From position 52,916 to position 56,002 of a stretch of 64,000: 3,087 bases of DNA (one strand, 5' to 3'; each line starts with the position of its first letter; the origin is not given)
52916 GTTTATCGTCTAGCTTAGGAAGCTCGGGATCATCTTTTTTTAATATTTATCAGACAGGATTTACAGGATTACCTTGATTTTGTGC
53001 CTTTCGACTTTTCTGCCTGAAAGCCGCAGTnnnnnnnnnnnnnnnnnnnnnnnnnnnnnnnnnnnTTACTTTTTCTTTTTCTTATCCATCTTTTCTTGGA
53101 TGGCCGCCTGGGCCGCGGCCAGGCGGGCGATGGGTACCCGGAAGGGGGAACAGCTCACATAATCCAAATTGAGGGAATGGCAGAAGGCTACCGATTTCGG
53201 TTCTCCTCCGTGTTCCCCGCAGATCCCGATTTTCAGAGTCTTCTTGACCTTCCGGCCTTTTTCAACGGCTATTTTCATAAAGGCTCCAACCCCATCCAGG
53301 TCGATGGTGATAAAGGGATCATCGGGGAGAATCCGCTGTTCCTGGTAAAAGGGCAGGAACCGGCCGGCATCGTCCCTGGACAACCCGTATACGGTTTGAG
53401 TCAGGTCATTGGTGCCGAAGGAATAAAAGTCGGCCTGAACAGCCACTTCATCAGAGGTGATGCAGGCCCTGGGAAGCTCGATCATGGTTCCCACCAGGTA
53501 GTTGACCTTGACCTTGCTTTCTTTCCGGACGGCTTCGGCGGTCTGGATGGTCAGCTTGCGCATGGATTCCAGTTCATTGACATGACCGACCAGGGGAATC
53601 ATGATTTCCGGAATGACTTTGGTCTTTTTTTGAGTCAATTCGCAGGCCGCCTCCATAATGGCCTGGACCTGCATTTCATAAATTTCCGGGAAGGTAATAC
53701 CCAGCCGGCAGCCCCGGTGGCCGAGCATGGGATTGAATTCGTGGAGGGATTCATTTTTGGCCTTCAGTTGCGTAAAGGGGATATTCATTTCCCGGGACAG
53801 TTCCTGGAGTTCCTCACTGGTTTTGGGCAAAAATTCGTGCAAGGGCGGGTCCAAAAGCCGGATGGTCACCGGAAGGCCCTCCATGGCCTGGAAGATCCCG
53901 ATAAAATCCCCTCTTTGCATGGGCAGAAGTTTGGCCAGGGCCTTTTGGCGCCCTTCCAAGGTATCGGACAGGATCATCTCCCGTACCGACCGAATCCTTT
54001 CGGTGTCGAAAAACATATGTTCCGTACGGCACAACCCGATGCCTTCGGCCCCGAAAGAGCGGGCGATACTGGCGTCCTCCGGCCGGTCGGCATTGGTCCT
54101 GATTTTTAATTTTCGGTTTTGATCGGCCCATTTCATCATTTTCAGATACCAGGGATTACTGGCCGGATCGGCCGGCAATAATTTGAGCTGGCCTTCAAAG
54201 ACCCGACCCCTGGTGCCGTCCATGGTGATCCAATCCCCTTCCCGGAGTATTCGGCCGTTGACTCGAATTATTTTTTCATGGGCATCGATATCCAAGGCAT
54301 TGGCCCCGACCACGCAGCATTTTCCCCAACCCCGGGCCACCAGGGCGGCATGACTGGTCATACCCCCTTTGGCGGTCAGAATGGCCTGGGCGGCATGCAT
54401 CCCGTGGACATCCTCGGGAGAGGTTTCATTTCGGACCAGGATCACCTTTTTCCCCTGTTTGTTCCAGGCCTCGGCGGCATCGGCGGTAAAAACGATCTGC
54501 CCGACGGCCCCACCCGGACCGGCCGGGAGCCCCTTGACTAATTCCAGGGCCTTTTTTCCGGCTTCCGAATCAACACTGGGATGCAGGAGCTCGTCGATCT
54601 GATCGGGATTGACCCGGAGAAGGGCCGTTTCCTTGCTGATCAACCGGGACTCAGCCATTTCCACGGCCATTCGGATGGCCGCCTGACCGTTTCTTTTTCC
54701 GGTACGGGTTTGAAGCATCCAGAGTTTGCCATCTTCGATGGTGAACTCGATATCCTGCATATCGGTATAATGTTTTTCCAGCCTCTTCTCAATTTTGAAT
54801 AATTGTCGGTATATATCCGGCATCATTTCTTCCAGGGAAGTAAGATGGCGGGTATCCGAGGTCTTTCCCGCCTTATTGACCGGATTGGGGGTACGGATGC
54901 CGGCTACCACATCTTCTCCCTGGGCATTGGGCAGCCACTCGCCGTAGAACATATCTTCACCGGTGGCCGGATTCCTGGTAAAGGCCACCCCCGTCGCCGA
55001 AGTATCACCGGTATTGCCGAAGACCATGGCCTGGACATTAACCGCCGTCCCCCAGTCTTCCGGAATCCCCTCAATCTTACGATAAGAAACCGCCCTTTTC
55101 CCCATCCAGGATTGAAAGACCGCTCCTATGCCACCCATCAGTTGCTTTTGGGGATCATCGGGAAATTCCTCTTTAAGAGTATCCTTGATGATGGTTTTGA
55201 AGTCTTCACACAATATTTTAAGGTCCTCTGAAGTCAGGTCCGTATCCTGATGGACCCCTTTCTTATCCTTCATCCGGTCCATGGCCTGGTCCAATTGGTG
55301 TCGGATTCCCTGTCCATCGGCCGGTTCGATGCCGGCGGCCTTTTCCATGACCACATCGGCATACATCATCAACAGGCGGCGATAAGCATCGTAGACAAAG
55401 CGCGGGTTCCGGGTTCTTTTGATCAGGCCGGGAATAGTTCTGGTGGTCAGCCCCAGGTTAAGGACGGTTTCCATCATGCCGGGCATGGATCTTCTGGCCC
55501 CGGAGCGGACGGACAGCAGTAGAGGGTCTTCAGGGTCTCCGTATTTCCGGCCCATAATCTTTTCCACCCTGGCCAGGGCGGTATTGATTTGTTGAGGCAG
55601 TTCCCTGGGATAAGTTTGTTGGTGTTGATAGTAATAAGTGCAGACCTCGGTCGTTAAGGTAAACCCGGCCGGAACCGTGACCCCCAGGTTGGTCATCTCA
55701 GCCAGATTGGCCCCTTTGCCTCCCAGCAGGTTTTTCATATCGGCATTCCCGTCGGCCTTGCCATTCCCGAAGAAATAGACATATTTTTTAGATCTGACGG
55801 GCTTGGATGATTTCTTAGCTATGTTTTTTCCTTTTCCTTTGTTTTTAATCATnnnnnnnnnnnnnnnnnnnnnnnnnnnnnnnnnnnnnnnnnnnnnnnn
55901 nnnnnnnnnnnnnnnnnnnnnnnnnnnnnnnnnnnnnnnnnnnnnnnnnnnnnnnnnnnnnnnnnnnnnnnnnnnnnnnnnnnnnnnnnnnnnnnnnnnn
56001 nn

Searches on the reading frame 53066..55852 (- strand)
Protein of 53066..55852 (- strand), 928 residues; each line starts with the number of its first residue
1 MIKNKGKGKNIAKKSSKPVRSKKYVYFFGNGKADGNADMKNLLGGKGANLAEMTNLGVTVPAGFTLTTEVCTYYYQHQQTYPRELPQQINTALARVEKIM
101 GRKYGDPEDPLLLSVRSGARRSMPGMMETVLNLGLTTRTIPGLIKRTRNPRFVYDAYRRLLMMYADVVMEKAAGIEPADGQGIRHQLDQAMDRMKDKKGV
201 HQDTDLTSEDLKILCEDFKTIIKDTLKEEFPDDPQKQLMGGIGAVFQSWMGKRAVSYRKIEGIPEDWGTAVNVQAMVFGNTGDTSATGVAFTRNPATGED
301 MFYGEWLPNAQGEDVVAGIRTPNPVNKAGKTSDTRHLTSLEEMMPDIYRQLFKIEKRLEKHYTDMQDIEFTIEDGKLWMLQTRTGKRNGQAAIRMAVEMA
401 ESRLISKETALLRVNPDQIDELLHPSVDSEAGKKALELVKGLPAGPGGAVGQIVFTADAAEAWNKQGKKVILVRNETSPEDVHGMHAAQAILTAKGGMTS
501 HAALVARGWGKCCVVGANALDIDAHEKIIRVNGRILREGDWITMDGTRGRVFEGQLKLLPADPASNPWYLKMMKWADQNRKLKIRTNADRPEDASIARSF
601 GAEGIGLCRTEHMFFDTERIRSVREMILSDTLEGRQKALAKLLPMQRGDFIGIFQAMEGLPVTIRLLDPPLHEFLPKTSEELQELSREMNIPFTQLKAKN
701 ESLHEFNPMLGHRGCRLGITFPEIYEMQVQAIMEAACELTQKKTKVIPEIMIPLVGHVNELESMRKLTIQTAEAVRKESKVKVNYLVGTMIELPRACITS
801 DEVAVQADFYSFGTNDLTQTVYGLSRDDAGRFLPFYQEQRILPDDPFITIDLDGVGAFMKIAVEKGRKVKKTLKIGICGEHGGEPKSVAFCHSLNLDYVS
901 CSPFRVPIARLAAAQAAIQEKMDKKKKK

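Call 11: search_protein_families(library=pfam, proteins=[window:53066-55852:-])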
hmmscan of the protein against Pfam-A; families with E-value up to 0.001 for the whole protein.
window:53066-55852:- (928 aa): 3 families
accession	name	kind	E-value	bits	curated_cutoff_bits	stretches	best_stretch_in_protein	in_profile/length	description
PF02896.24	PEP-utilizers_C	-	9.3e-78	261.8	22.8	1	571-916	9-291/293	PEP-utilising enzyme, PEP-binding domain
PF01326.24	PPDK_N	-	9.9e-56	189.8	27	3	84-333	76-228/328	Pyruvate phosphate dikinase, AMP/ATP-binding domain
PF00391.29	PEP-utilizers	-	2.1e-24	85.3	23.1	1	468-549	3-72/72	PEP-utilising enzyme, mobile domain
